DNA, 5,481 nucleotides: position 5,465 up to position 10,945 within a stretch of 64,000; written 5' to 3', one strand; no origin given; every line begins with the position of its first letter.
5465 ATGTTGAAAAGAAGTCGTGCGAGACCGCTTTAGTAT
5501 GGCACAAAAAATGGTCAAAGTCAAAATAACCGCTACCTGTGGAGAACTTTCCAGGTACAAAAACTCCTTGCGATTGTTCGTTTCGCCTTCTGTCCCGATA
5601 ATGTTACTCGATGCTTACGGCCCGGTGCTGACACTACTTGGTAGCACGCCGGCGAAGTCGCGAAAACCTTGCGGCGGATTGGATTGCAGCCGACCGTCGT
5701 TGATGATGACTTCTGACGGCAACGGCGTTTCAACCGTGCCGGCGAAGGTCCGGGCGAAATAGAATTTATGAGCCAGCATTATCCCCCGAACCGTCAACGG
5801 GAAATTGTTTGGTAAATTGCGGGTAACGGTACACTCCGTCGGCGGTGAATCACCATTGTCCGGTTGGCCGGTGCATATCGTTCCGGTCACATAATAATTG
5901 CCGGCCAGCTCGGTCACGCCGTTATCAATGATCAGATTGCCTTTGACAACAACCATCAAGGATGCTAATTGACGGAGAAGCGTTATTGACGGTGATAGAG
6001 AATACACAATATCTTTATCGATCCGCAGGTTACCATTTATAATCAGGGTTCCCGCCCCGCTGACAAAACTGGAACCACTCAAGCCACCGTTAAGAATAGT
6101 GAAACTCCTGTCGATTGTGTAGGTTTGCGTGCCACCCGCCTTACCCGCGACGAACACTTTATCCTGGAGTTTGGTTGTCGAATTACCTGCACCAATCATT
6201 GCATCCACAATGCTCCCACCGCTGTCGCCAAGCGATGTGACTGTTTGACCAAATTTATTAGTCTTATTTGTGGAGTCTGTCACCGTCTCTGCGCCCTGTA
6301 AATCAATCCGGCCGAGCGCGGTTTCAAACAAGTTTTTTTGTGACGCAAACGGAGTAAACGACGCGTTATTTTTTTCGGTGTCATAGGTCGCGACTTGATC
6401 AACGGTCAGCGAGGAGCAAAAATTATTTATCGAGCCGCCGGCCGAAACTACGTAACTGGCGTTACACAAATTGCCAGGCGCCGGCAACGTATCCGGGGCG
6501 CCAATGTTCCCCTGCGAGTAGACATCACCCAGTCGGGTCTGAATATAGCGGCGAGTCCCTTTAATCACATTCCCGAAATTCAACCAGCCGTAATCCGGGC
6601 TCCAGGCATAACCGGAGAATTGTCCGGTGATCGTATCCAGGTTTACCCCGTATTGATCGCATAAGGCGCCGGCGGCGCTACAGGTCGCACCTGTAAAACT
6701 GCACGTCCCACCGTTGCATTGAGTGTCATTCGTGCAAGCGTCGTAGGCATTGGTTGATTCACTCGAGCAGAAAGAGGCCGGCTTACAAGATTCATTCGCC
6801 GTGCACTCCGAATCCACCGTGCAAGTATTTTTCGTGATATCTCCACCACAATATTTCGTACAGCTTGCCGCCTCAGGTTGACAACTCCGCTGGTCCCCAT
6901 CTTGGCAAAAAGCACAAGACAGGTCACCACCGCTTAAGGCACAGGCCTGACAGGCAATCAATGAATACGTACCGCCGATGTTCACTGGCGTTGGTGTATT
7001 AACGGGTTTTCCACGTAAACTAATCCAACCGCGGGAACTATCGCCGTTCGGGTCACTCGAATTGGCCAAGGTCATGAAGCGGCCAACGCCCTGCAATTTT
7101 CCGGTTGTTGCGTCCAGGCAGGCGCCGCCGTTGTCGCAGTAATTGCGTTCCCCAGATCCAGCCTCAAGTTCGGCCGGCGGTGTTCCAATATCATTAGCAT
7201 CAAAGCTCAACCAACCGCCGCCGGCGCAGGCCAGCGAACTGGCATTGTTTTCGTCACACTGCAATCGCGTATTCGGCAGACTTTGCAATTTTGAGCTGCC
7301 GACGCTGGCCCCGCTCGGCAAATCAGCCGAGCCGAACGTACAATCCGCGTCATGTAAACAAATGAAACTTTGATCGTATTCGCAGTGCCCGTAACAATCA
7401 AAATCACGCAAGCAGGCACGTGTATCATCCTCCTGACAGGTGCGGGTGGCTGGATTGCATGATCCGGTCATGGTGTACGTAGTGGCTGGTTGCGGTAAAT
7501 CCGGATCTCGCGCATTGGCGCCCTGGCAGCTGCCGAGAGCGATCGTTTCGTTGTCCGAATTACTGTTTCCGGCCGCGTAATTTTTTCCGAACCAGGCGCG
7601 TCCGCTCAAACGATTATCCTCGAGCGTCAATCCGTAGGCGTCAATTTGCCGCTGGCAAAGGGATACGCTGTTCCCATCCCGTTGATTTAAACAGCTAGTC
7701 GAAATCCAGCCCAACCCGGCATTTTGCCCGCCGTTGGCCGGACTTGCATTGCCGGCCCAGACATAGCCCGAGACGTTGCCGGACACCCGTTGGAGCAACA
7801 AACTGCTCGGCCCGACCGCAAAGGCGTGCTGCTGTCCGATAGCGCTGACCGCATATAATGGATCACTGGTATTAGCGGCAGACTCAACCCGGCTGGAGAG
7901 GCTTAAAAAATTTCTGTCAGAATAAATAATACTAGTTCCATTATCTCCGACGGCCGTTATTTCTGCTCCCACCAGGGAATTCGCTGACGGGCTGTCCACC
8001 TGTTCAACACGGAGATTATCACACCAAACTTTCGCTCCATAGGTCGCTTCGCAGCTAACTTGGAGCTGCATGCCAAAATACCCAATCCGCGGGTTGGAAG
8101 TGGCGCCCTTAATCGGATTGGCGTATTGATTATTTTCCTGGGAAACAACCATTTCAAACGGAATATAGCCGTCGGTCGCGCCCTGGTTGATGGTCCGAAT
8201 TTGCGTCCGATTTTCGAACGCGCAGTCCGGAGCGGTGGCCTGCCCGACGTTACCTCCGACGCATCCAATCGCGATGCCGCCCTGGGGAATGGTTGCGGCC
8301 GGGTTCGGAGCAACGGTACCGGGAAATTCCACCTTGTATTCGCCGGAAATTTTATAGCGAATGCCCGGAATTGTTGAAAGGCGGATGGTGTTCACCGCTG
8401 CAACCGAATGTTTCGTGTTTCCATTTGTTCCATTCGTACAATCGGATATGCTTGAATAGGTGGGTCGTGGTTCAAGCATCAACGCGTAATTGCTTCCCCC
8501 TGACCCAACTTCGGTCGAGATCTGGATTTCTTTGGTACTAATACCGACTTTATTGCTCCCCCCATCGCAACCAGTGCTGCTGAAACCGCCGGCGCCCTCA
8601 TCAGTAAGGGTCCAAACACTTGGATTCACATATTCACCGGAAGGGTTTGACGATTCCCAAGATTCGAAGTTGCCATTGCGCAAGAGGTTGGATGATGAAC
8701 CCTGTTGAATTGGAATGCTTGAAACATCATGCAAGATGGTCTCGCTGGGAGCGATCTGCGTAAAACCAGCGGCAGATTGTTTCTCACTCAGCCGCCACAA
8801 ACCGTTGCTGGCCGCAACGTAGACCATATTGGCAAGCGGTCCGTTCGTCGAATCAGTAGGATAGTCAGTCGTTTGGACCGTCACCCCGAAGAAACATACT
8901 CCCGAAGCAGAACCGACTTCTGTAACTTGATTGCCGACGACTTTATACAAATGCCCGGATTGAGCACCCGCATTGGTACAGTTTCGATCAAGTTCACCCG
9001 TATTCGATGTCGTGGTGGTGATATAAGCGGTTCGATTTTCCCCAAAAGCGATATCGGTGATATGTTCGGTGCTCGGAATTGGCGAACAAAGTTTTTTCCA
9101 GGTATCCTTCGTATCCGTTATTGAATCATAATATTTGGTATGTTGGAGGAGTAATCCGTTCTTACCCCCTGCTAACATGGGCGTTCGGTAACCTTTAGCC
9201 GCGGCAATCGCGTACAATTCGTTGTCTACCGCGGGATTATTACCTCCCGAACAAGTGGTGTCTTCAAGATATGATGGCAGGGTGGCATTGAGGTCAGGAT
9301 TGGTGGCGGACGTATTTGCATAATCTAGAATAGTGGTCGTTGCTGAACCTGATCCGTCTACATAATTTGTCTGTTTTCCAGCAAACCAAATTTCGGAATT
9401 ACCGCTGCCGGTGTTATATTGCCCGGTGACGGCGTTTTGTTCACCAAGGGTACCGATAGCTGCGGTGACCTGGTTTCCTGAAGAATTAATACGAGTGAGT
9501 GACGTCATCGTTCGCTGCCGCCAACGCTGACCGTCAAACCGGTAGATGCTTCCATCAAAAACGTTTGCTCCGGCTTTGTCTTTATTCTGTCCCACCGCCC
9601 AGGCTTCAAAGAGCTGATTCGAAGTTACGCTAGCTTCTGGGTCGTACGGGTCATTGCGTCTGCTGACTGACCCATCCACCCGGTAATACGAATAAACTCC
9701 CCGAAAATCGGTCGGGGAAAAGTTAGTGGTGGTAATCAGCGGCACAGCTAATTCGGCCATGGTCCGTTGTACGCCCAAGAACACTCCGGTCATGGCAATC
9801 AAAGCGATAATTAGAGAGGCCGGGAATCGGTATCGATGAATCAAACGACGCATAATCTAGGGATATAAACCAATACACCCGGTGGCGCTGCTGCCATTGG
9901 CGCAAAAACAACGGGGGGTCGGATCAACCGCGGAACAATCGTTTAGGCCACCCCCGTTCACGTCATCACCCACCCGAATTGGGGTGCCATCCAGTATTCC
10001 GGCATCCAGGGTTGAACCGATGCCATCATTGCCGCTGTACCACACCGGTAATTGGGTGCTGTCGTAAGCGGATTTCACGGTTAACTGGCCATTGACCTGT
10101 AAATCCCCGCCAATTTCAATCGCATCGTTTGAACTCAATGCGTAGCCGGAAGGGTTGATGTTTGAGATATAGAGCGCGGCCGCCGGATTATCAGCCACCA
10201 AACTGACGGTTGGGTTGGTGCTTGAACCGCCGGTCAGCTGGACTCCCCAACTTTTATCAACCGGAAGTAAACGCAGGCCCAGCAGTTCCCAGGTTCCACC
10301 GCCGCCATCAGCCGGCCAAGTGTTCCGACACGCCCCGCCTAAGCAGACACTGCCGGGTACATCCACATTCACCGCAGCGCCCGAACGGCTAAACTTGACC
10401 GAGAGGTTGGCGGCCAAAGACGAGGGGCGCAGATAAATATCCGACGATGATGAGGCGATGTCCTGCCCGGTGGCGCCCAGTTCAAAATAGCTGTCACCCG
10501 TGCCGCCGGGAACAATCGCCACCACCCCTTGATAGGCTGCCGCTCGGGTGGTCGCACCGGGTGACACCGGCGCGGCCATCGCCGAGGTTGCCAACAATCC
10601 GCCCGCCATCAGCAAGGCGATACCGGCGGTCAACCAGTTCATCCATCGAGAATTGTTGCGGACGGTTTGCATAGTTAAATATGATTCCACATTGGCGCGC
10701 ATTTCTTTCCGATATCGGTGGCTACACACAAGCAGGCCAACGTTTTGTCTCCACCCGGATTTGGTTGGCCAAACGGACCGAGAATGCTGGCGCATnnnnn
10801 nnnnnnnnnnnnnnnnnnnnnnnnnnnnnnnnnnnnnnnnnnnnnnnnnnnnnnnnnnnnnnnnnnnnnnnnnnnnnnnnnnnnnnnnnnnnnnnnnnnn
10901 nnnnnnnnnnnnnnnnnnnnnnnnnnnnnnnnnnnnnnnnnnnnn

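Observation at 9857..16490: Six tandem paralogous secreted Cys-loop proteins head a long type IV pilus operon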

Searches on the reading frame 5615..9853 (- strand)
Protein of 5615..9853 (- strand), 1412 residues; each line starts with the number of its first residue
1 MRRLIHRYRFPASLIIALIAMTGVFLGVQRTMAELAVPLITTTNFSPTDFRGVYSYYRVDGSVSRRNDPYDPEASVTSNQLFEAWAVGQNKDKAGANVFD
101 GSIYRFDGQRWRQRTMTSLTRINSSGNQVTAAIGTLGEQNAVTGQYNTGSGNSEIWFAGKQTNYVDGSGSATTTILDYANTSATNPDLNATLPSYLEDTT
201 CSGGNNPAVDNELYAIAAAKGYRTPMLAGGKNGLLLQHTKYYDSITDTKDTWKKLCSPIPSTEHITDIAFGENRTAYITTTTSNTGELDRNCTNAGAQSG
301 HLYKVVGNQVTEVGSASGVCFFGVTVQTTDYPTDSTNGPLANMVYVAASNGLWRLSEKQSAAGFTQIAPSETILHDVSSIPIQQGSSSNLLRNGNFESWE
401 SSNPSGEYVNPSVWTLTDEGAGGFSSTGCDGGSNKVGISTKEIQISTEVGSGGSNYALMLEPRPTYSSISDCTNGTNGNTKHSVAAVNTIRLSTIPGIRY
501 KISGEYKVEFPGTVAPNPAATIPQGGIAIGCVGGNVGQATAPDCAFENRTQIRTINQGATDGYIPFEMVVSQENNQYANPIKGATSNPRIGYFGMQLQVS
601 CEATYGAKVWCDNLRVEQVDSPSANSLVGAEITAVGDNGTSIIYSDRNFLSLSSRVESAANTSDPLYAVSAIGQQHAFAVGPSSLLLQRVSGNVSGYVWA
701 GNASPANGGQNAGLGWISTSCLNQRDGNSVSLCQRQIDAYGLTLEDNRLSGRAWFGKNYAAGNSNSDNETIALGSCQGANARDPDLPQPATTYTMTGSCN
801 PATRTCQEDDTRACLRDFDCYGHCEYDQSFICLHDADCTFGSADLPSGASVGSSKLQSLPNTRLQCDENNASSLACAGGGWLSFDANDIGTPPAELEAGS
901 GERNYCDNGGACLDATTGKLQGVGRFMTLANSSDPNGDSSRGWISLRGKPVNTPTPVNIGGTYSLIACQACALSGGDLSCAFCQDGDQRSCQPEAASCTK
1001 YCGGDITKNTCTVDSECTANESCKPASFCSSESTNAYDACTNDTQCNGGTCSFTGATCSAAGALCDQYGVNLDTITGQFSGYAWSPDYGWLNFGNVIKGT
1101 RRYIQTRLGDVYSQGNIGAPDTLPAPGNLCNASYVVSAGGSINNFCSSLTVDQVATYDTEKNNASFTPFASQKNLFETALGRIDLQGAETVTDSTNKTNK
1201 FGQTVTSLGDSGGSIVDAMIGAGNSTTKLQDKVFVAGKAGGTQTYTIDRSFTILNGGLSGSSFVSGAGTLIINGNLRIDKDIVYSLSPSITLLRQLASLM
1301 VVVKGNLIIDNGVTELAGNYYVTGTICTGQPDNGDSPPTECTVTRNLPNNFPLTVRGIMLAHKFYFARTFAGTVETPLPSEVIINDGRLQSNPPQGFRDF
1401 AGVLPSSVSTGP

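Call 4: search_protein_families(library=pfam, proteins=[window:5615-9853:-], max_evalue=1)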
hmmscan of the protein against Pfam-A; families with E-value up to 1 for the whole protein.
window:5615-9853:- (1412 aa): 2 families
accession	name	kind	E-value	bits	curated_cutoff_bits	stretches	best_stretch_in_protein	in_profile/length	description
PF23366.1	Beta-prop_HVO_0234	-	0.0078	16.2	27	0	66-118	69-120/274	HVO_0234-like, beta propeller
PF24145.1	K1-lyase_N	-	0.25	11.9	27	0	1226-1256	25-54/72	K1 capsule-specific polysaccharide lyase, N-terminal domain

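Call 7: search_protein_families(library=ncbifam, proteins=[window:5615-9853:-], max_evalue=1)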
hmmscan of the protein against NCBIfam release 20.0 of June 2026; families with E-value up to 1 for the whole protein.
window:5615-9853:- (1412 aa): 0 families

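Call 23: find_related_loci(query=A3, collection=genome_contigs, flank=10000)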
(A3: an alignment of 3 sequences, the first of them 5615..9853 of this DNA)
Query A3 (1412 aa) in genome_contigs; peptide patterns used: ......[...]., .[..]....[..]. (x = any residue, [..] = any of these).
58 stretches matched a pattern; 5 encode a relative of the query (tblastn E <= 1e-3); 5 distinct loci.
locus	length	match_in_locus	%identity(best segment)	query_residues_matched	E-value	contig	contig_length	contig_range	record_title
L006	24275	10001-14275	38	16-1412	0e+0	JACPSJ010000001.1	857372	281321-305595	MAG: Candidatus Kerfeldbacteria bacterium isolate NC_groundwater_702_Ag_S-0.2um_58_11 S36_SO-2_scaffold_22101, whole gen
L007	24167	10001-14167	38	9-1407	0e+0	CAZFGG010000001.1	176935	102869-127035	MAG TPA_asm: uncultured Gammaproteobacteria bacterium isolate SRP200132_co1_183 genome assembly, contig: NODE_66_length_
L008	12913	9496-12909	34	210-1253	4e-143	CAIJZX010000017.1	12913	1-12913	MAG: Candidatus Kerfeldbacteria bacterium isolate AlinenLipids_bin-4062 genome assembly, contig: bin-4062:17/42, whole g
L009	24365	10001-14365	35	1-1412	0e+0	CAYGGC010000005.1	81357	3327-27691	MAG TPA_asm: uncultured Gammaproteobacteria bacterium isolate ERP113451_co1_188 genome assembly, contig: NODE_178_length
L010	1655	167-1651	37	798-1253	6e-78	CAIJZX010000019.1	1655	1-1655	MAG: Candidatus Kerfeldbacteria bacterium isolate AlinenLipids_bin-4062 genome assembly, contig: bin-4062:19/42, whole g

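Call 36: search_protein_families(library=phrogs, proteins=[window:5615-9853:-], max_evalue=0.1)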
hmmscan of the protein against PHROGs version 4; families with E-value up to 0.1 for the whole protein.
window:5615-9853:- (1412 aa): 0 families

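Call 53: search_solved_structures(query=A3, max_evalue=1, show_alignments=3)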
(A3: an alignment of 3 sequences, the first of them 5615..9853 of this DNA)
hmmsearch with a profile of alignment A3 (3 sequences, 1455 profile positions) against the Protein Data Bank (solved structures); distinct sequences matched with E-value up to 1: 0.

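Call 71: search_protein_families(library=pfam, alignment_id=A8, max_evalue=0.1)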
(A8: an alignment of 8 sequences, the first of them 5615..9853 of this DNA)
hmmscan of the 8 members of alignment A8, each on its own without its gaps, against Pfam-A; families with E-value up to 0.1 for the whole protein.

A. member 1, window:5615-9853:- (1412 aa): 1 family
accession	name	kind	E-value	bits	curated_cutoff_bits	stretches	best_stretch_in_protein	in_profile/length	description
PF23366.1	Beta-prop_HVO_0234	-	0.0078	16.2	27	0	66-118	69-120/274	HVO_0234-like, beta propeller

B. families by the number of members that match (of 8 scanned): 1 family
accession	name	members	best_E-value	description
PF23366.1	Beta-prop_HVO_0234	1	0.0078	HVO_0234-like, beta propeller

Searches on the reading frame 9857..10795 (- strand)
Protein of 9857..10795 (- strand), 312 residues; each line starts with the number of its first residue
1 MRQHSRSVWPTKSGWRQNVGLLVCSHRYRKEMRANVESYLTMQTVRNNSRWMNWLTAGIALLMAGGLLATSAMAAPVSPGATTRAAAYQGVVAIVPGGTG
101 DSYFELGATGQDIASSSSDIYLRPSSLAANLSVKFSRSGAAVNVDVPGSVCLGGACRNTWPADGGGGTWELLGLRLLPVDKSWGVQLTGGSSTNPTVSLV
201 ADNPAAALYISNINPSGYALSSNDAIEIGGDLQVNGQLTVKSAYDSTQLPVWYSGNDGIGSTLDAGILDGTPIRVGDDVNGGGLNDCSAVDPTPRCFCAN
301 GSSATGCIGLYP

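Call 4: search_protein_families(library=pfam, proteins=[window:9857-10795:-], max_evalue=1)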
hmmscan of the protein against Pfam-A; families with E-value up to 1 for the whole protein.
window:9857-10795:- (312 aa): 1 family
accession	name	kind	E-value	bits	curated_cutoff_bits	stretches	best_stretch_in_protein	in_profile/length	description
PF19258.4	KxYKxGKxW_sig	-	0.59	10.6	23.6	0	53-74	14-35/41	KxYKxGKxW signal peptide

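Call 7: search_protein_families(library=ncbifam, proteins=[window:9857-10795:-], max_evalue=1)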
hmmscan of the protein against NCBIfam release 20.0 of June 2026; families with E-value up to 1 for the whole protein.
window:9857-10795:- (312 aa): 2 families
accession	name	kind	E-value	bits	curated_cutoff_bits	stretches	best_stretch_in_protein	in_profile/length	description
NF047567.1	SAOUHSC_02157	equivalog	0.25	11.4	45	1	52-68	1-17/31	Trp-rich small protein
NF058670.1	sorting_LPXTATN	domain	0.73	10.2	32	0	53-68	10-25/32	LPxTATN C-terminal sorting signal domain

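Call 36: search_protein_families(library=phrogs, proteins=[window:9857-10795:-], max_evalue=0.1)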
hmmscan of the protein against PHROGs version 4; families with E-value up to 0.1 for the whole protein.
window:9857-10795:- (312 aa): 3 families
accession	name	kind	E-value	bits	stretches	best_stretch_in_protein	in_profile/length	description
phrog_25563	-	unknown function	0.0088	15.5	1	251-270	458-477/777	-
phrog_29845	-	unknown function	0.015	16.5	1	124-201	40-113/121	-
phrog_25379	-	tail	0.029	14.5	1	222-271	215-265/384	tail protein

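Call 58: find_related_loci(query=A2, collection=viral_contigs, flank=8000)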
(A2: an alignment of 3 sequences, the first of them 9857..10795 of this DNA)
Query A2 (312 aa) in viral_contigs; peptide patterns used: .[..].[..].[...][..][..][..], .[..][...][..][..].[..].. (x = any residue, [..] = any of these).
30 stretches matched a pattern, but none encodes a relative of the query by tblastn (E <= 1e-3).

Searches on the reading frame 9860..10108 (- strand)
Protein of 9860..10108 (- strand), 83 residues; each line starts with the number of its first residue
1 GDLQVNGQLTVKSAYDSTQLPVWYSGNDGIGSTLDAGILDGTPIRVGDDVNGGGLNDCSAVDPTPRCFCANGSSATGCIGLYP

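Call 82: search_dna_similar(query=window:9860-10108:-, collection=phages, mode=protein, max_evalue=1, max_rows=12)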
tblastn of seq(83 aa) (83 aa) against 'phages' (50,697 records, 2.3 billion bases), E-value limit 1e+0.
Records with a match: 17; places in all: 17; records where one place covers at least 80% of the query: 0.
Best place of each record, by identity: 60-80% 11; <60% 6.
By first word of the organism name: Vibrio 6; Cellulophaga 5; uncultured 5; Parabacteroides 1.
By host as written in the record: - 9; Cellulophaga baltica #18 3; Cellulophaga baltica #17 2; Vibrio natriegens HER1138 2; Parabacteroides distasonis DA691 1.
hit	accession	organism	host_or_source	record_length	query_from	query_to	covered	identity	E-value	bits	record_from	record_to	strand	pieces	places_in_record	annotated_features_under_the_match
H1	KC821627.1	Cellulophaga phage phi18:2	Cellulophaga baltica #18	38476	1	41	49%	52.4%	3e-2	37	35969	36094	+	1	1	structural protein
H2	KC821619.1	Cellulophaga phage phi18:1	Cellulophaga baltica #18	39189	1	41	49%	52.4%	3e-2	37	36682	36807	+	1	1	structural protein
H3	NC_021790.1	Cellulophaga phage phi18:1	Cellulophaga baltica #18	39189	1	41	49%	52.4%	3e-2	37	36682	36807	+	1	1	tail protein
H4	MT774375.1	uncultured phage cr50_1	human feces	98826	8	41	41%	54.3%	7e-2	36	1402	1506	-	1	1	none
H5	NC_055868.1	uncultured phage cr50_1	human feces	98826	8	41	41%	54.3%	7e-2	36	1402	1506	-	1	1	none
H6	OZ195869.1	Vibrio phage D254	Seawater and oysters mix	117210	15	41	33%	60.7%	8e-1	33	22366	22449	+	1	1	hypothetical protein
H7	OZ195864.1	Vibrio phage D260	Seawater and oysters mix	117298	15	41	33%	60.7%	8e-1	33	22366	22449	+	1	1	hypothetical protein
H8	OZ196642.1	Vibrio phage D51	Seawater and oysters mix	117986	15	41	33%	60.7%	8e-1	33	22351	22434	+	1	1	hypothetical protein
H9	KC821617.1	Cellulophaga phage phi17:1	Cellulophaga baltica #17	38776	17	41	30%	64.0%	2e-1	34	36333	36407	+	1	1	phage tail protein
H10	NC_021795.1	Cellulophaga phage phi17:1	Cellulophaga baltica #17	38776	17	41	30%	64.0%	2e-1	34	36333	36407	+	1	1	tail protein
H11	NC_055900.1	uncultured phage cr125_1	human feces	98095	17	45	35%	51.7%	1e-1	35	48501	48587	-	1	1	hypothetical protein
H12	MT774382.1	uncultured phage cr10_1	human feces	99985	22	44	28%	65.2%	1e-1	35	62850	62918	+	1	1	hypothetical protein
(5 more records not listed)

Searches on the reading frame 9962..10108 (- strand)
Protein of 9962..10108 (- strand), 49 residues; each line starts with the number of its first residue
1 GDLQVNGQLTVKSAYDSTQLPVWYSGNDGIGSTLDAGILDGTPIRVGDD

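Call 80: search_solved_structures(query=window:9962-10108:-, max_evalue=10, show_alignments=3)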
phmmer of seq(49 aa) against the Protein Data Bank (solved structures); distinct sequences matched with E-value up to 10: 0.
